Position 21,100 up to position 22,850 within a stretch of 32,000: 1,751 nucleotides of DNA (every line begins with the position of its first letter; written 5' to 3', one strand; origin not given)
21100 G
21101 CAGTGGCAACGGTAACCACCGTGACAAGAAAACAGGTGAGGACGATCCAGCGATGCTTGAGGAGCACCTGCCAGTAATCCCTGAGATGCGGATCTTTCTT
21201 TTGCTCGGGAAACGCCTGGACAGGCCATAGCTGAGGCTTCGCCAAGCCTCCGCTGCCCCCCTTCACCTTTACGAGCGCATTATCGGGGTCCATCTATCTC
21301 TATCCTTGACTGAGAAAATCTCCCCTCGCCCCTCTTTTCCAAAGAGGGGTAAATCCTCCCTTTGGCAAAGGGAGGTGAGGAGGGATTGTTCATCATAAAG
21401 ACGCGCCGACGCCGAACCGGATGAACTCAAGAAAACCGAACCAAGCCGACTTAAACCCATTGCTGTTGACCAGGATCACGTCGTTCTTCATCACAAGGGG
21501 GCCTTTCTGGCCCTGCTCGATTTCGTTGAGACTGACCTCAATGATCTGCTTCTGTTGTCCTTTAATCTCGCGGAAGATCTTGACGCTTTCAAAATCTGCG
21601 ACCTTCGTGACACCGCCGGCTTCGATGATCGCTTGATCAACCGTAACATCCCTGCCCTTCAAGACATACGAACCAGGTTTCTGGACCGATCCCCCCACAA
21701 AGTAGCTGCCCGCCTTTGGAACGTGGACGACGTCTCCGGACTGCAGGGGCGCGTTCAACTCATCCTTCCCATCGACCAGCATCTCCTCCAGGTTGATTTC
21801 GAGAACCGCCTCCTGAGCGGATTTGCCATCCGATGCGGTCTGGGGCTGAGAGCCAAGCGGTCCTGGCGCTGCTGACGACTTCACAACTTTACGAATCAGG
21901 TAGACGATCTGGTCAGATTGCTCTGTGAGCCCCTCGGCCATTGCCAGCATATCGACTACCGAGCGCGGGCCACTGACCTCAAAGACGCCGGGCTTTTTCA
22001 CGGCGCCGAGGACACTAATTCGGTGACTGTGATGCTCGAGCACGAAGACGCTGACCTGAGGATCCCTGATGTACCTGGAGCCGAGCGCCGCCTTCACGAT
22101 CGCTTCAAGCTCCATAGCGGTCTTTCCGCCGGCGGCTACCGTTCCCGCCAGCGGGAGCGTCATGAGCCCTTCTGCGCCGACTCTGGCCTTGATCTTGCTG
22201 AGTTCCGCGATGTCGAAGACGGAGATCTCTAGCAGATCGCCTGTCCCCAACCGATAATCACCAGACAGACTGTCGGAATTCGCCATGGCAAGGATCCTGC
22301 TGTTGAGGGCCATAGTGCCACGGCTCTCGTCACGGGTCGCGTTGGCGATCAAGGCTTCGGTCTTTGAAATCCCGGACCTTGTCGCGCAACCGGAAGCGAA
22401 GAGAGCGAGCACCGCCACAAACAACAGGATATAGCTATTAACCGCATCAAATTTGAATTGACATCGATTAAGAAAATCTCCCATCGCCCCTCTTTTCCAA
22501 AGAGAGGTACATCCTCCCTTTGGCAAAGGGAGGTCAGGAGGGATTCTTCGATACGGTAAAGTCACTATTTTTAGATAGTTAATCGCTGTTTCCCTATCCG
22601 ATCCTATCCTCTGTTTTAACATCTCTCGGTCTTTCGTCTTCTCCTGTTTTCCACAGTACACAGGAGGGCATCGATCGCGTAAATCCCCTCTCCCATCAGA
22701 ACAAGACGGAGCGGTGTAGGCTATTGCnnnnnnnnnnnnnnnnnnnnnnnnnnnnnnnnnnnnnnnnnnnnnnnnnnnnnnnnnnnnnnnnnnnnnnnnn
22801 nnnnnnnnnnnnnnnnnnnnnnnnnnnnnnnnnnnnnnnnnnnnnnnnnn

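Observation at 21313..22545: A 75-bp two-hairpin element precedes both wza and wzc, and one base difference creates the wza start codon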

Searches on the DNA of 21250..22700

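Call 28: search_rna_families(source=window, start=21250, end=22700, threshold=evalue, max_evalue=10)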
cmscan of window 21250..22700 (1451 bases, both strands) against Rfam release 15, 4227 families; matches with E-value up to 10: 6.
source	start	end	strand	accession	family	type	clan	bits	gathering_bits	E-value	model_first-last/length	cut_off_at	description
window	21319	21406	+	RF03922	MIR2119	Gene; miRNA;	-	24.8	73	1.7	56-188/188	no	MIR2119 microRNA precursor family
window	21314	21390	+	RF03861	mir-4484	Gene; miRNA;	-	23.3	90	0.26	1-89/89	no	mir-4484 microRNA precursor family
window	21325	21376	-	RF03520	mir-3059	Gene; miRNA;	-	20.1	88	0.6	1-59/59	no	mir-3059 microRNA precursor family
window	21317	21387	+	RF03849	MIR1219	Gene; miRNA;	-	17.8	79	2.1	1-82/82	no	MIR1219 microRNA precursor family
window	21277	21375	-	RF02972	engA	Cis-reg;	-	17.2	46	1.6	1-101/101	no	engA RNA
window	21313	21385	-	RF02837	anti-hemB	Gene; sRNA;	-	12.6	49.5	9.5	1-81/81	no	Burkholderia RNA 7 (anti-hemB)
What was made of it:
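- On Any Rfam 15 family: Only chance-level microRNA hits with E above 0.2 (call 28).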

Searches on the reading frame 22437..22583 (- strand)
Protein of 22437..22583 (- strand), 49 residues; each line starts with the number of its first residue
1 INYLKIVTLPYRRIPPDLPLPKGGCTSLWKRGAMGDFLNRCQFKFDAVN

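Call 49: find_homologous_proteins(query=window:22437-22583:-, max_evalue=0.001)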
Query seq(49 aa): no candidate shares three 5-residue words with the query. No homologue found.
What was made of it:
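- Tried and rejected: Protein search with the 49-residue insert peptide: no candidates (call 49).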

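Call 69: search_protein_families(library=pfam, proteins=[window:22437-22583:-], max_evalue=10)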
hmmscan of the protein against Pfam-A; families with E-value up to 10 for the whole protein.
seq(49 aa): 0 families
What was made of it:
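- Tried and rejected: Pfam on element translations: nothing (call 69).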
